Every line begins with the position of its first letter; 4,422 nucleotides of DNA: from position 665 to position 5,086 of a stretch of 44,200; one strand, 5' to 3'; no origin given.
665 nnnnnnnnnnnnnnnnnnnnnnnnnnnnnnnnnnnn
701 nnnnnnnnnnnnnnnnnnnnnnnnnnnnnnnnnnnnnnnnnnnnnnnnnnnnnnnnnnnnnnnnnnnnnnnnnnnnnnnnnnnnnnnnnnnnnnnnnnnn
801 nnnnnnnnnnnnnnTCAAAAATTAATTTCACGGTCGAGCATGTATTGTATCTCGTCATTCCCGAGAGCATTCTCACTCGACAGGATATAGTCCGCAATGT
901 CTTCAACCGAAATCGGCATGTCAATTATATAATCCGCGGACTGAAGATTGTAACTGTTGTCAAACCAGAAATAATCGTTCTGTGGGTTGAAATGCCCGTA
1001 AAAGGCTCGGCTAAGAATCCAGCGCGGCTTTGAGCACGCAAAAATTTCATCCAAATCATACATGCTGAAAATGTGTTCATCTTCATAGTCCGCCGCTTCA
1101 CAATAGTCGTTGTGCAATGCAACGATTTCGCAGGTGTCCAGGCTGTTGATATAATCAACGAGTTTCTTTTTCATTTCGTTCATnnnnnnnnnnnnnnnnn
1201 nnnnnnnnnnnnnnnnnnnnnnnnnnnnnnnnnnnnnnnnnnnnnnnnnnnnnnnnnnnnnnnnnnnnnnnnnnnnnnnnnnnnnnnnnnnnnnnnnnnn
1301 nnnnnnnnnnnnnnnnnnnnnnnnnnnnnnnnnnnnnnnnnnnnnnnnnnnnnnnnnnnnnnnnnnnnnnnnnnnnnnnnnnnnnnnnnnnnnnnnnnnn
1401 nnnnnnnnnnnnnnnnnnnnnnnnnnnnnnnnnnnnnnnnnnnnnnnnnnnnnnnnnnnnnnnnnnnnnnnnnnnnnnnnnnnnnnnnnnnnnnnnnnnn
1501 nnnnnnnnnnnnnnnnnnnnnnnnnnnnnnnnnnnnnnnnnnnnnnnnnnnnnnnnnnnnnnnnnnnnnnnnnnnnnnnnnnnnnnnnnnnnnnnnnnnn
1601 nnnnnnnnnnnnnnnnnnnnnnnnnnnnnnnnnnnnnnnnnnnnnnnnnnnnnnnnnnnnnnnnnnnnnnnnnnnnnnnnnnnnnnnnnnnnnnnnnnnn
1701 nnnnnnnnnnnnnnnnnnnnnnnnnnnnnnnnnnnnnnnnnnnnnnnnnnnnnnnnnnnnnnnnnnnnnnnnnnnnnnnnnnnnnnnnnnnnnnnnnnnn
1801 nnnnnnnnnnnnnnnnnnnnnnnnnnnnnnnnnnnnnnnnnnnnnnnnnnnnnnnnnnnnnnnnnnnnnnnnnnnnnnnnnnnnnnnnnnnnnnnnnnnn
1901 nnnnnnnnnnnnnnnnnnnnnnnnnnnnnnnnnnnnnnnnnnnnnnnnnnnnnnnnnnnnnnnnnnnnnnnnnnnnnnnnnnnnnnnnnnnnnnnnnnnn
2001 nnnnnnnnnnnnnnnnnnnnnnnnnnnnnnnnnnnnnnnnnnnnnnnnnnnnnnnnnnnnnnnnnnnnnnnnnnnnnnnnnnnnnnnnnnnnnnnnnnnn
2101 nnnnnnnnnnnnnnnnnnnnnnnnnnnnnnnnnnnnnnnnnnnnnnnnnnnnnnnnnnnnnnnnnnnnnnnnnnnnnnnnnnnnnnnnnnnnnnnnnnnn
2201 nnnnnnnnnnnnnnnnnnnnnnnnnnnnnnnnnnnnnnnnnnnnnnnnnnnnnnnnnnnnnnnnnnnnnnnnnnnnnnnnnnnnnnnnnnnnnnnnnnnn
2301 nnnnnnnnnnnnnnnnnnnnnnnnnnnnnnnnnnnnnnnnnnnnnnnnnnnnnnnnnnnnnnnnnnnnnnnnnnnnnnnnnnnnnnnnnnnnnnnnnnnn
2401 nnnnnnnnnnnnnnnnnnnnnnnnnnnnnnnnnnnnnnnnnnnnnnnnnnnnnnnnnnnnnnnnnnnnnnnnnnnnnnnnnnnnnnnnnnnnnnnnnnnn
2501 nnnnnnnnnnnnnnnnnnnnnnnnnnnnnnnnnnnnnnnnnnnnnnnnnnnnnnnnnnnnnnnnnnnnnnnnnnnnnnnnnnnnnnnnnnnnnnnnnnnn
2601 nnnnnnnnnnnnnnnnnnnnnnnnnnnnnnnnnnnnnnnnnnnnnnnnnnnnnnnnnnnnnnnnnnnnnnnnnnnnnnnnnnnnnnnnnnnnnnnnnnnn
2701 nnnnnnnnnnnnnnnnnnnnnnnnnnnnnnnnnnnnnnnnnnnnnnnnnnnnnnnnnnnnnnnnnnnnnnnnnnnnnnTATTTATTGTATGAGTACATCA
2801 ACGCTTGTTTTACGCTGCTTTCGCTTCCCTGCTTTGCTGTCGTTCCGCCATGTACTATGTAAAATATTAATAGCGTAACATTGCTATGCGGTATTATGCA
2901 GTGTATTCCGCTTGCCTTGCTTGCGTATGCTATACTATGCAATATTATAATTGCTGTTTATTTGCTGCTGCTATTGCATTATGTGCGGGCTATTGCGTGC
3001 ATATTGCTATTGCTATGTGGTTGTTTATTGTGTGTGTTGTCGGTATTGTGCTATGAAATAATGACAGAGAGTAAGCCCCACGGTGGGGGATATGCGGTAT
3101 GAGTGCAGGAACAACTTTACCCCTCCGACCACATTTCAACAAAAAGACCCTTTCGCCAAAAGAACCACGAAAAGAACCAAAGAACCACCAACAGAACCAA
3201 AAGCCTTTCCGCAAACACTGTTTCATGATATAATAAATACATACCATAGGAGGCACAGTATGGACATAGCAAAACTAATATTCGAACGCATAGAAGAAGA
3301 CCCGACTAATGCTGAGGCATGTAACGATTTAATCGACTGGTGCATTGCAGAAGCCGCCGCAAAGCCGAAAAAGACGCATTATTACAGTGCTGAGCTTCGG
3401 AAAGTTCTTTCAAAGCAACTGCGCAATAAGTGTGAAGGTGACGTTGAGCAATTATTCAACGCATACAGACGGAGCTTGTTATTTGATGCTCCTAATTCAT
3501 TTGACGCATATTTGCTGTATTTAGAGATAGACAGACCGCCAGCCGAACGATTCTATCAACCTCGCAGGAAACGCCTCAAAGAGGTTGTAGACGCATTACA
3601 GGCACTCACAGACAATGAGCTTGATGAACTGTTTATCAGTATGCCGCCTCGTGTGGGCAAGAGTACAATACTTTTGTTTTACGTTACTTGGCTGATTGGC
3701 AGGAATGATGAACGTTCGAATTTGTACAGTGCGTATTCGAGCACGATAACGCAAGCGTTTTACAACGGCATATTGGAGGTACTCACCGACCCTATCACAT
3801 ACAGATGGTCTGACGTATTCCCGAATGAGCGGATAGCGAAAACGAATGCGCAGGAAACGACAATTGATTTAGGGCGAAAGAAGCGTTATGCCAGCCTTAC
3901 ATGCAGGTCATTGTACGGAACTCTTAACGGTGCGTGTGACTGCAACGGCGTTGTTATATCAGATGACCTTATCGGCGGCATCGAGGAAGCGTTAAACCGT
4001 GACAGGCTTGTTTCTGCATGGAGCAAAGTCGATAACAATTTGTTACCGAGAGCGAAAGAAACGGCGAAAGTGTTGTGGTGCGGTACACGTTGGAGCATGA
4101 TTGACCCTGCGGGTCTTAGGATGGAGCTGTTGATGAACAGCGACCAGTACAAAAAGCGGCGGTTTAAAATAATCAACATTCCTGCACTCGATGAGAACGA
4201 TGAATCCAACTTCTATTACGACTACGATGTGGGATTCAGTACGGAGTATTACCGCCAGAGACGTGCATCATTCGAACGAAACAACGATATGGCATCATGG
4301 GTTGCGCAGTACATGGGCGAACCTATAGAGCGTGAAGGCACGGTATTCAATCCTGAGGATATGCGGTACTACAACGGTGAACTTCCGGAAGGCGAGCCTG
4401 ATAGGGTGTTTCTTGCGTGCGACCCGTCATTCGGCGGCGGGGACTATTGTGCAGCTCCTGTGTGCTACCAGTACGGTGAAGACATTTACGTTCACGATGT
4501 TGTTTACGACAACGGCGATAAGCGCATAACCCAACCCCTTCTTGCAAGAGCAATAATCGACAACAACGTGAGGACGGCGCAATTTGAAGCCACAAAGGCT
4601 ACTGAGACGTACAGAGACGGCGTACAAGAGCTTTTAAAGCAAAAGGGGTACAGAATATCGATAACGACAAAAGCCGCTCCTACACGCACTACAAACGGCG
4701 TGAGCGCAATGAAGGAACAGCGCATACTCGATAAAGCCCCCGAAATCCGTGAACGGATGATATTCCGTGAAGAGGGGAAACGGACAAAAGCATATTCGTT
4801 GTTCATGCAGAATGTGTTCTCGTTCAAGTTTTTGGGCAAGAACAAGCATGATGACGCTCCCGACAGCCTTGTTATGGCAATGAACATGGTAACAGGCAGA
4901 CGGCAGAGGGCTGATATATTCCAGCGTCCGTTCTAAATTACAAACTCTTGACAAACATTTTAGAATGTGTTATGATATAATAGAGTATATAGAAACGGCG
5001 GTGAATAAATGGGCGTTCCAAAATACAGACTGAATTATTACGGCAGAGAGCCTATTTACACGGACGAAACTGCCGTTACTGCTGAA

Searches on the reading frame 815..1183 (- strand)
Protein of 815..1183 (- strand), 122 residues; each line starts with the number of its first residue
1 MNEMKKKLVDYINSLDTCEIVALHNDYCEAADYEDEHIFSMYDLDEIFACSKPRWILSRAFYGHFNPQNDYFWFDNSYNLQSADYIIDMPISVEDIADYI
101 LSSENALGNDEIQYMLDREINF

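Call 20: search_protein_families(library=pfam, proteins=[window:815-1183:-], max_evalue=0.001)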
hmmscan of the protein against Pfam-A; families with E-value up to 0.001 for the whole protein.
window:815-1183:- (122 aa): 0 families

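Call 65: search_protein_families(library=phrogs, proteins=[window:815-1183:-], max_evalue=0.001)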
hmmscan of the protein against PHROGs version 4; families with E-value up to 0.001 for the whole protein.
window:815-1183:- (122 aa): 1 family
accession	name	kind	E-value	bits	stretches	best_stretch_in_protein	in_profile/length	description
phrog_4534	-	unknown function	3.1e-07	31.7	1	1-115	7-123/133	-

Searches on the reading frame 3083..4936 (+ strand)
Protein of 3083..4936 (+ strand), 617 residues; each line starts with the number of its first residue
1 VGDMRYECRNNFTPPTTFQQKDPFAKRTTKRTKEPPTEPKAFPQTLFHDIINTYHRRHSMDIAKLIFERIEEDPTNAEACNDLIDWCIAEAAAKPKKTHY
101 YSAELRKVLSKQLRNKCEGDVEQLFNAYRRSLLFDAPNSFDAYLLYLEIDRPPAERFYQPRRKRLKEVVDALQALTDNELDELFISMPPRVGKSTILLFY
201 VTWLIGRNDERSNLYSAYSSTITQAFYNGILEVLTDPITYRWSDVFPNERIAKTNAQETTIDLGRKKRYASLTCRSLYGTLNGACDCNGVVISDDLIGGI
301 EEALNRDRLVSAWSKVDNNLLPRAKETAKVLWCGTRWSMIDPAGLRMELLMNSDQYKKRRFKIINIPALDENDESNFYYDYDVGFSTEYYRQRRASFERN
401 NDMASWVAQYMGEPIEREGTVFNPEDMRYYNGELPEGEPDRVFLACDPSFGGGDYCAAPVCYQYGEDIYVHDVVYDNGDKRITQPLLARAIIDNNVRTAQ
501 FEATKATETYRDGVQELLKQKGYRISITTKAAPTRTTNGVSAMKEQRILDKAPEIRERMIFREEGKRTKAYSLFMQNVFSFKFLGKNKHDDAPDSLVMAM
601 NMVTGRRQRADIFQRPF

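Call 20: search_protein_families(library=pfam, proteins=[window:3083-4936:+], max_evalue=0.001)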
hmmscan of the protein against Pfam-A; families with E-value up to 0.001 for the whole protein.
window:3083-4936:+ (617 aa): 2 families
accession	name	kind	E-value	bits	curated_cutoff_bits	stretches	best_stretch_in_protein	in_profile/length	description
PF03237.21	Terminase_6N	-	0.00015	21.9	22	0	185-243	2-64/215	Terminase large subunit, T4likevirus-type, N-terminal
PF22530.2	Terminase-T7_RNaseH-like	-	0.00027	21.6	27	1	447-551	2-98/108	Terminase Bacteriophage T7, Ribonuclease H-like domain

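Call 68: search_dna_similar(query=window:3083-4936:+, collection=phages, mode=protein, max_rows=12)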
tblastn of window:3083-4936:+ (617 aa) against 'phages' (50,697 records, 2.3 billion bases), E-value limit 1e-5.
Records with a match: 181; places in all: 182; records where one place covers at least 80% of the query: 6.
Best place of each record, by identity: <60% 181.
By first word of the organism name: Streptococcus 33; Lactococcus 29; Yersinia 16; Gordonia 14; Bacteriophage 13; Ralstonia 10; Clostridium 9; Staphylococcus 6; Bacteroides 6; Synechococcus 4; and 26 more.
By host as written in the record: - 24; Streptococcus thermophilus 14; Gordonia terrae 3612 14; Yersinia enterocolitica 14; Lactococcus lactis 11; Streptococcus thermophilus ST64987 8; Ralstonia pseudosolanacearum I-31 (MT043) 5; Ruegeria pomeroyi DSS-3 3; and 71 more.
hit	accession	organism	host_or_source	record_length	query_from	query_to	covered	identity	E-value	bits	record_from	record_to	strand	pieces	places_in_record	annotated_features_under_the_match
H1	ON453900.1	Clostridium phage Maintenon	[Clostridium] innocuum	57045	98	617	84%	42.4%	6e-126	415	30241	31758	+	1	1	terminase large subunit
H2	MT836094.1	Bacteriophage sp.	human fecal samples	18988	129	617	79%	40.2%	1e-104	353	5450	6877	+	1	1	record has no annotation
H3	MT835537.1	Bacteriophage sp.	human fecal samples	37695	59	617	91%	34.6%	4e-94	323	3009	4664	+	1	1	record has no annotation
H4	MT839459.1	Bacteriophage sp.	human fecal samples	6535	172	617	72%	40.2%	4e-104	352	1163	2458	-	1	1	record has no annotation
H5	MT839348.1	Bacteriophage sp.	human fecal samples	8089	173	617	72%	40.3%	1e-103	350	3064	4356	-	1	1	record has no annotation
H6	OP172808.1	Eggerthella phage EL753P1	Eggerthella lenta DA753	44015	121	617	81%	35.8%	4e-85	296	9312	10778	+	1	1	hypothetical protein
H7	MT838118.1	Bacteriophage sp.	human fecal samples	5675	110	603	80%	35.9%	4e-82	287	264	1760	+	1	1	record has no annotation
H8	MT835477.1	Bacteriophage sp.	human fecal samples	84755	108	609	81%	35.2%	2e-83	292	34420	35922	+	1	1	record has no annotation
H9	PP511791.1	Dulem virus 39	Propithecus coquereli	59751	115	617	82%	32.8%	3e-62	229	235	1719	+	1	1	terminase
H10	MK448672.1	Streptococcus phage Javan117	Streptococcus dysgalactiae ASDSE_99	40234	154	597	72%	30.2%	1e-34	146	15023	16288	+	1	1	terminase large subunit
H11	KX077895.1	Streptococcus phage phiZJ20091101-4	Streptococcus suis ZJ20091101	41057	154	617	75%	28.8%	8e-35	147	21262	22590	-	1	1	terminase large subunit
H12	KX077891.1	Streptococcus phage phiJH1301-1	Streptococcus suis JH1301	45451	154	612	74%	29.0%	9e-30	131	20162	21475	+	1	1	terminase large subunit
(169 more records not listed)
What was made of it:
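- Tried and rejected: The closest TerL is only 42% identical (Clostridium innocuum phage Maintenon; call 68).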
